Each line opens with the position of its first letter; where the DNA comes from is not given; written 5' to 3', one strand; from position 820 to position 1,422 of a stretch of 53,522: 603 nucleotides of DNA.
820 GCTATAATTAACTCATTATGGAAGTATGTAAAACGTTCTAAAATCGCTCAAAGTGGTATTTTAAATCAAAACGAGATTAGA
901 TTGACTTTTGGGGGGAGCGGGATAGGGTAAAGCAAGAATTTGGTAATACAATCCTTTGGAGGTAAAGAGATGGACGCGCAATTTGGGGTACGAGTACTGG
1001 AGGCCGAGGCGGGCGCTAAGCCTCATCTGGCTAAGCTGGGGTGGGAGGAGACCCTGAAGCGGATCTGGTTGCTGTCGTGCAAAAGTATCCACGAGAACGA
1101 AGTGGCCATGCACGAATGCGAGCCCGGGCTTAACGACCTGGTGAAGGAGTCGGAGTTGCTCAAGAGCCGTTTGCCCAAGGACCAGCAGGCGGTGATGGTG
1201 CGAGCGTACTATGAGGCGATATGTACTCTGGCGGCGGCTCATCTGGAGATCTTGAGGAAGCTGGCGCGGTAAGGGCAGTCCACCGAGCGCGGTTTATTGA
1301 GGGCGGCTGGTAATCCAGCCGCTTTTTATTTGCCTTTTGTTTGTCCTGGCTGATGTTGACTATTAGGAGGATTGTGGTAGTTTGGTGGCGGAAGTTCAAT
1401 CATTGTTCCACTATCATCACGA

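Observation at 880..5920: Island of self-contained orphan cassettes around a collagen-stalk/beta-helix surface protein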

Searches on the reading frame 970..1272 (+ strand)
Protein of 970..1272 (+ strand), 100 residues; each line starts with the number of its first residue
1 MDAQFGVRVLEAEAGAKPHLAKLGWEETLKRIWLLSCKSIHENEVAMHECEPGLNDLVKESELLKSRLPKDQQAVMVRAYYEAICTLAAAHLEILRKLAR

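Call 5: search_protein_families(library=pfam, max_evalue=0.1, proteins=[window:970-1272:+])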
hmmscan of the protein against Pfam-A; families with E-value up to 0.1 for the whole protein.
window:970-1272:+ (100 aa): 0 families

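Call 11: search_protein_families(library=phrogs, max_evalue=0.1, proteins=[window:970-1272:+])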
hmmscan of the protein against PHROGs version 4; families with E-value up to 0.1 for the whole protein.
window:970-1272:+ (100 aa): 0 families

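Call 12: search_protein_families(library=padloc, max_evalue=0.1, proteins=[window:970-1272:+])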
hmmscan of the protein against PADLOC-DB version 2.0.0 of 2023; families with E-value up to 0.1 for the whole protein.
window:970-1272:+ (100 aa): 0 families

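Call 80: find_related_loci(query=window:970-1272:+, collection=viral_contigs, flank=5000)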
Query window:970-1272:+ (100 aa) in viral_contigs; peptide patterns used: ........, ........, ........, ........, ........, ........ (x = any residue, [..] = any of these).
4 stretches matched a pattern, but none encodes a relative of the query by tblastn (E <= 1e-3).

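Call 85: search_protein_families(library=ncbifam, max_evalue=0.1, proteins=[window:970-1272:+])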
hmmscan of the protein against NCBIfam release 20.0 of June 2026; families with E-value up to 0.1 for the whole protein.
window:970-1272:+ (100 aa): 0 families

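Call 90: find_encoding_contigs(protein=window:970-1272:+, flank=10000, max_places=5)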
Protein window:970-1272:+ (100 aa): no gene with exactly this product is on record in the collection.

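Call 92: list_cluster_members(proteins=[window:970-1272:+, window:1435-1845:+, window:2071-2403:+, window:2420-2812:+, window:2985-3326:+, window:3944-5389:+, window:5520-5870:+, L003:7613-7915:+, L003:8361-8792:+, window:3438-3836:+])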
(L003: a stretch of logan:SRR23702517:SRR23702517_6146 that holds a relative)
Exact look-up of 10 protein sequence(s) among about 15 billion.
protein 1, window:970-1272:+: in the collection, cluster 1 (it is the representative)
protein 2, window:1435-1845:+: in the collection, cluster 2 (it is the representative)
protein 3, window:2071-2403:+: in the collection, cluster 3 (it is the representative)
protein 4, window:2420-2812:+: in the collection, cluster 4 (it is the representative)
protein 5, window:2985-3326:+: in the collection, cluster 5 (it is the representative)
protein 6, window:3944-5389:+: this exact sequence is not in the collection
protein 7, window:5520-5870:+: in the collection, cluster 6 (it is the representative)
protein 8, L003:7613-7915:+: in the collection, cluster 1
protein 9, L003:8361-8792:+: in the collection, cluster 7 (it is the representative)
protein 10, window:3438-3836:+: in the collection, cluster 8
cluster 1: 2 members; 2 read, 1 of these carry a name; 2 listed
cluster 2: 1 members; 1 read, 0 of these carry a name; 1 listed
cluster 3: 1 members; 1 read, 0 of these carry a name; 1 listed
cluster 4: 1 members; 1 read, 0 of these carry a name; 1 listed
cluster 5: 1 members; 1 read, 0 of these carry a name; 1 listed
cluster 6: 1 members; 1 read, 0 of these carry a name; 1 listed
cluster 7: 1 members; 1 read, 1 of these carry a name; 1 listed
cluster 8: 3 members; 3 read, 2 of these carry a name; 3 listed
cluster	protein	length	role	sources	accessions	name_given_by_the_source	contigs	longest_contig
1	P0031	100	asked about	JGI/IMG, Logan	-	hypothetical protein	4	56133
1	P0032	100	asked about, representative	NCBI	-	-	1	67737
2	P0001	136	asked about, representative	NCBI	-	-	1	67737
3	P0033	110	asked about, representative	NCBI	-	-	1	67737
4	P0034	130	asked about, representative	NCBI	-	-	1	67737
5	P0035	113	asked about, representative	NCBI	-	-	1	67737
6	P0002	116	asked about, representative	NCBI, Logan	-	-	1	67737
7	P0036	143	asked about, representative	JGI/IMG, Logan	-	hypothetical protein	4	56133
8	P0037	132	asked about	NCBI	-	-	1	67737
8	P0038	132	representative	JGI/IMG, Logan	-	predicted enzyme related to lactoylglutathione lyase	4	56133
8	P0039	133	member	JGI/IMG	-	predicted enzyme related to lactoylglutathione lyase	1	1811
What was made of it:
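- Checked: Their 90%-identity clusters are singletons, except o970, whose cluster also holds the genome B ortholog (call 92).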
